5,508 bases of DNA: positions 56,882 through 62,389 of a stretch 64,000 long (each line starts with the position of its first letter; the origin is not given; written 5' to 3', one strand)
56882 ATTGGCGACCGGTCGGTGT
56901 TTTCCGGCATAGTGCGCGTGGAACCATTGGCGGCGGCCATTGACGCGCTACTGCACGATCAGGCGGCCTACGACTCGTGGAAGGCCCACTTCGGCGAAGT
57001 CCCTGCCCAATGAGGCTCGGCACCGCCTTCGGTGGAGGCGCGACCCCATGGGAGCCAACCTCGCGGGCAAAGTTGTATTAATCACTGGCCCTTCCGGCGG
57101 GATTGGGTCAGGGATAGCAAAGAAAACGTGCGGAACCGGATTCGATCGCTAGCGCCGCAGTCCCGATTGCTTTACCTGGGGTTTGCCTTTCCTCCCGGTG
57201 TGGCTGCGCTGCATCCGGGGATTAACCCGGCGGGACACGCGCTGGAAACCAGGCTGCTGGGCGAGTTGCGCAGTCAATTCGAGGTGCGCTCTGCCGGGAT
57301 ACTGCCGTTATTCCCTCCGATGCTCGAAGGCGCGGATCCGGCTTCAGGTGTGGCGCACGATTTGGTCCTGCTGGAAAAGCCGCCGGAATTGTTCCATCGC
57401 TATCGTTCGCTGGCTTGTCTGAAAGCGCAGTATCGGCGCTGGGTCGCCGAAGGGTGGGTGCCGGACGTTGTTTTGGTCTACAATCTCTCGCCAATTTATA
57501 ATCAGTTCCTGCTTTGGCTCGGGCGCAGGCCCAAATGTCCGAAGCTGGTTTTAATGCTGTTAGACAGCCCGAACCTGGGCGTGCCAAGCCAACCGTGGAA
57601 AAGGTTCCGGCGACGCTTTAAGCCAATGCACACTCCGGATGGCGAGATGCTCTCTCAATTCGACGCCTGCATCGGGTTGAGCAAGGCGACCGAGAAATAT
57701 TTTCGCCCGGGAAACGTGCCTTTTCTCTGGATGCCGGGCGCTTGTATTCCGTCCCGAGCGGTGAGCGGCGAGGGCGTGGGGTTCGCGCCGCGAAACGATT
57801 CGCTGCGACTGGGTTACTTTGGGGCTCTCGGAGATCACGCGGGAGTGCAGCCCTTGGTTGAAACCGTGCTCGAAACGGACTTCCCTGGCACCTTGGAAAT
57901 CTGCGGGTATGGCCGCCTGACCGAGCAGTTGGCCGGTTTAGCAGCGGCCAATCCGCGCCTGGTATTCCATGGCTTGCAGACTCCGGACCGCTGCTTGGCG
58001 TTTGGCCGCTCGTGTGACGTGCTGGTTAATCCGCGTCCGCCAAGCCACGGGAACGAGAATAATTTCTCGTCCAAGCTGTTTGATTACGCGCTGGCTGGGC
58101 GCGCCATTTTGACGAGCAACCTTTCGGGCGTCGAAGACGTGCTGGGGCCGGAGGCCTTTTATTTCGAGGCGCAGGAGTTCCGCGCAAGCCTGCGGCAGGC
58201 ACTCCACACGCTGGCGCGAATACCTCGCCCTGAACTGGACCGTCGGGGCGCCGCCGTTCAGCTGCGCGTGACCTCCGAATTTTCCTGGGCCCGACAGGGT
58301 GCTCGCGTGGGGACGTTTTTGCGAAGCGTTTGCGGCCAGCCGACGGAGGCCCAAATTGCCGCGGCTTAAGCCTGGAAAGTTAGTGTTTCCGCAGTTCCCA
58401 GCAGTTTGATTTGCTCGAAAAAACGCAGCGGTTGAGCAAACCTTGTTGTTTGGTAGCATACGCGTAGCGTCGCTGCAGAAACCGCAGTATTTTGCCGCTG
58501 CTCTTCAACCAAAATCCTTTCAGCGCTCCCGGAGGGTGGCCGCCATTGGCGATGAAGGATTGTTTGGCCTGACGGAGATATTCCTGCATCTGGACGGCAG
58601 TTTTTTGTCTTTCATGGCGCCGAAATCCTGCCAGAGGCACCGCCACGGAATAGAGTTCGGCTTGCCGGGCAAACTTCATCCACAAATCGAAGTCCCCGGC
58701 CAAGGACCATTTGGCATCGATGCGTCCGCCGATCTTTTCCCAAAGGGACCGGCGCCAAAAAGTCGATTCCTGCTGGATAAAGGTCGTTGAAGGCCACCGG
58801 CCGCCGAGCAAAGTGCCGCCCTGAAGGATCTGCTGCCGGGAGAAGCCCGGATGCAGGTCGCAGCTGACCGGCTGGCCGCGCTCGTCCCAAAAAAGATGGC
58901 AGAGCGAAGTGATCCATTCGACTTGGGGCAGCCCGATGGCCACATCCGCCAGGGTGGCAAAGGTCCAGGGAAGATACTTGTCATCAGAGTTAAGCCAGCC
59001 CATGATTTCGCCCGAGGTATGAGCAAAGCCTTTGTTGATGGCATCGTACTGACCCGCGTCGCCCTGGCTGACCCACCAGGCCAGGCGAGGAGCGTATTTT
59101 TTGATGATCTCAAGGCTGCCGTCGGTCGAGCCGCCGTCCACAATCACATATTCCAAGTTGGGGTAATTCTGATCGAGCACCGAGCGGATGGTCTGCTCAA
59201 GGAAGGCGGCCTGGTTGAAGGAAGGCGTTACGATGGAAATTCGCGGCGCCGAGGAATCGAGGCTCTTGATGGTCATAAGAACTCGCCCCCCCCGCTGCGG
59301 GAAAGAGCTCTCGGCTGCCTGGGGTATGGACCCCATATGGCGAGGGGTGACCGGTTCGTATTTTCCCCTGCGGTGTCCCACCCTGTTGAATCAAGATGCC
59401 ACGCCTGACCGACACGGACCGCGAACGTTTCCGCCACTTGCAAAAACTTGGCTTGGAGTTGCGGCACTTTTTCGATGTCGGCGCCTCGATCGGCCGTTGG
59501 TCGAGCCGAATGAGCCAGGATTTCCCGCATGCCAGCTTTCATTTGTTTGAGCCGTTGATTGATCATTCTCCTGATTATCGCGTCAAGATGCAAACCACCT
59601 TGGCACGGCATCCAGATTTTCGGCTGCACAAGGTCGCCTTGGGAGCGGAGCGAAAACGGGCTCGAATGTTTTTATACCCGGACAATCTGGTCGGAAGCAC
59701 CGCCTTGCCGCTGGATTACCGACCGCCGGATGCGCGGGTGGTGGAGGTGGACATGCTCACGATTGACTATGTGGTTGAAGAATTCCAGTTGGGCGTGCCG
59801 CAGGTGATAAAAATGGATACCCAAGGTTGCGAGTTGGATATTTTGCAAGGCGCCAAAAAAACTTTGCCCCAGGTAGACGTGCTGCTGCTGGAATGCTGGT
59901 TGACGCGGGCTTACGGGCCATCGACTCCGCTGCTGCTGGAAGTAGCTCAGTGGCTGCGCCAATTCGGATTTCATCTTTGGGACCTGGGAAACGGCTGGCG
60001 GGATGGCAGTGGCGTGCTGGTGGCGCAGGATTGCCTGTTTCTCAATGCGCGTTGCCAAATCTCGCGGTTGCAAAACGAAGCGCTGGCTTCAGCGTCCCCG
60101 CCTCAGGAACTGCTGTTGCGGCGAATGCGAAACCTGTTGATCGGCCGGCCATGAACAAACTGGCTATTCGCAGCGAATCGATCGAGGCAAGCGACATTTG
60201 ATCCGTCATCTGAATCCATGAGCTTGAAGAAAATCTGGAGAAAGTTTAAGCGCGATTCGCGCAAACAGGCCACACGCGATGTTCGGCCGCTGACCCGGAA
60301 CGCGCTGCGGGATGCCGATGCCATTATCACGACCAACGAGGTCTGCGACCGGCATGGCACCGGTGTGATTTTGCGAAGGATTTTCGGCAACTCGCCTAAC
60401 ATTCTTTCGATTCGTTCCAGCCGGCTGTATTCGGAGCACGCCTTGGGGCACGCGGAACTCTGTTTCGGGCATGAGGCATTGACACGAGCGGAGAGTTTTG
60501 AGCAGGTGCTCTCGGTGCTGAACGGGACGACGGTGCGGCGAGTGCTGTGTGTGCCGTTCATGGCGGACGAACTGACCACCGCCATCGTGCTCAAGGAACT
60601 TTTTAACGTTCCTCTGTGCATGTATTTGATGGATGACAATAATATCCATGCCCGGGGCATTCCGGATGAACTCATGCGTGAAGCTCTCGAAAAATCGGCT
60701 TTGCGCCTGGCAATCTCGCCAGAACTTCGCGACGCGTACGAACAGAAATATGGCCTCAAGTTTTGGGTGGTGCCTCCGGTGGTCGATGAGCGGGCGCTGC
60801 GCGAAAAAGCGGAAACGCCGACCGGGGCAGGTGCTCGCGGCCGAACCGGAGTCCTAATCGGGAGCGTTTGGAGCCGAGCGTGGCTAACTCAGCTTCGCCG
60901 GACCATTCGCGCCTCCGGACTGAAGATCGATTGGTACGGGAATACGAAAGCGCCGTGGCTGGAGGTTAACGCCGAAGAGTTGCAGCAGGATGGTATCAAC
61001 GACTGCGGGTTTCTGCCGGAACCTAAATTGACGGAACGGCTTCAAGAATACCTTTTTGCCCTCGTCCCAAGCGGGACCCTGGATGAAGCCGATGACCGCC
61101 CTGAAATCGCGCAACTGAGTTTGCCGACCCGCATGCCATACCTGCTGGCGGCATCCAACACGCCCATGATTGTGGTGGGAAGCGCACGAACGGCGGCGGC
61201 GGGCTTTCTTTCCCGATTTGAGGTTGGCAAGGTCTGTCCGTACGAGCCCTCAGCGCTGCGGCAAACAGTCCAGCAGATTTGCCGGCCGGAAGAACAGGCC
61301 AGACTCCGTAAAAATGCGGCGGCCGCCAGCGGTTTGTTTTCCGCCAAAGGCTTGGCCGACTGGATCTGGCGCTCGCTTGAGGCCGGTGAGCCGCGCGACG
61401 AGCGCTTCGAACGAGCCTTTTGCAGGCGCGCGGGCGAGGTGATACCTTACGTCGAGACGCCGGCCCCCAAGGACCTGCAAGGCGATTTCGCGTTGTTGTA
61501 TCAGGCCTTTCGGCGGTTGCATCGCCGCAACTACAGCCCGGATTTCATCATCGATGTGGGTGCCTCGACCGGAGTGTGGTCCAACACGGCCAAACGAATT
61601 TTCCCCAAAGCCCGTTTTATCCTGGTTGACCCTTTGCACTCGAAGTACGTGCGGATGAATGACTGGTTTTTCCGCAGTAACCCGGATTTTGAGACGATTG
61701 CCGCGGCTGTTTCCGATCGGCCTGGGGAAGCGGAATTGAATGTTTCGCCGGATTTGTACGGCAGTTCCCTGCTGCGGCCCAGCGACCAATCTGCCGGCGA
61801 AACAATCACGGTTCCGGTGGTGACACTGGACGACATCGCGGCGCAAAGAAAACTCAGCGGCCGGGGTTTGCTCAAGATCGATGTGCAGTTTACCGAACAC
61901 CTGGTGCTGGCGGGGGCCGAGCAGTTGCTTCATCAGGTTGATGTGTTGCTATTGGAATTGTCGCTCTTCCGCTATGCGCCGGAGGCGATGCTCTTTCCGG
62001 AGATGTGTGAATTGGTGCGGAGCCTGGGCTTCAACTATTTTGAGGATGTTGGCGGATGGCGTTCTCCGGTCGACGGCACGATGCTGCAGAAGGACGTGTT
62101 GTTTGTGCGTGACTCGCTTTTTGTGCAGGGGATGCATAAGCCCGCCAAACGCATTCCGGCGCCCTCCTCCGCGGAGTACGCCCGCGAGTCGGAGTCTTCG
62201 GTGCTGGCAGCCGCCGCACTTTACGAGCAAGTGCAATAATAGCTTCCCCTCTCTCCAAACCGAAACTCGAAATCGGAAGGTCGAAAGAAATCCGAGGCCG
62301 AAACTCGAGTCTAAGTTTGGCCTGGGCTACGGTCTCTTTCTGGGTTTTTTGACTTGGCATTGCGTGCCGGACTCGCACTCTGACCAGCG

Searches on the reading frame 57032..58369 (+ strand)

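Call 18: search_protein_families(library=pfam, proteins=[window:57032-58369:+], max_evalue=0.001)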
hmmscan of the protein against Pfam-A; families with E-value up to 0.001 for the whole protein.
window:57032-58369:+ (445 aa): 1 family
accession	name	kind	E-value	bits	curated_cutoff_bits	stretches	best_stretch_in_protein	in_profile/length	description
PF13692.12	Glyco_trans_1_4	-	2.9e-05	24.8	27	1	259-393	3-138/142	Glycosyl transferases group 1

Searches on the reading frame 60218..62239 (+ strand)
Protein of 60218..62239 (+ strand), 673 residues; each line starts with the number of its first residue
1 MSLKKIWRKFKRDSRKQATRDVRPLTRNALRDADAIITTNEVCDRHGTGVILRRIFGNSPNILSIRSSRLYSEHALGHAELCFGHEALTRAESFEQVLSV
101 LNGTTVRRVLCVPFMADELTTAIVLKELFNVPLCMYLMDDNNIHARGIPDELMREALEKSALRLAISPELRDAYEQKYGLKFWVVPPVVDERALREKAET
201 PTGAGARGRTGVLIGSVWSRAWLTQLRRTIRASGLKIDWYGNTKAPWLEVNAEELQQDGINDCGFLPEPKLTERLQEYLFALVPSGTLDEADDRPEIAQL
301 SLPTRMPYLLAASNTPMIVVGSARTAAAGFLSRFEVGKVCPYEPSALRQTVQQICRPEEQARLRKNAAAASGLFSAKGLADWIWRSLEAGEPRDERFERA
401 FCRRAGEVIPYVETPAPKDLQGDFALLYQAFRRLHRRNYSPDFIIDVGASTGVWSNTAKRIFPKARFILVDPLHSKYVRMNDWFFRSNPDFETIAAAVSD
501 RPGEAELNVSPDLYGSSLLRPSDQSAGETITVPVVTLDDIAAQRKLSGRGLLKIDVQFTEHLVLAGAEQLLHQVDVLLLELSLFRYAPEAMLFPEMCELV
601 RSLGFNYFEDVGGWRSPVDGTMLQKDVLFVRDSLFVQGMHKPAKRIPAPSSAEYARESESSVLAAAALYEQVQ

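Call 18: search_protein_families(library=pfam, proteins=[window:60218-62239:+], max_evalue=0.001)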
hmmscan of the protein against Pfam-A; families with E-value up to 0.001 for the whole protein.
window:60218-62239:+ (673 aa): 1 family
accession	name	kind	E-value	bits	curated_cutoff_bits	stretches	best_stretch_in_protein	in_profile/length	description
PF05050.19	Methyltransf_21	-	5e-15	56.5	22.7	1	446-607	1-173/173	Methyltransferase FkbM domain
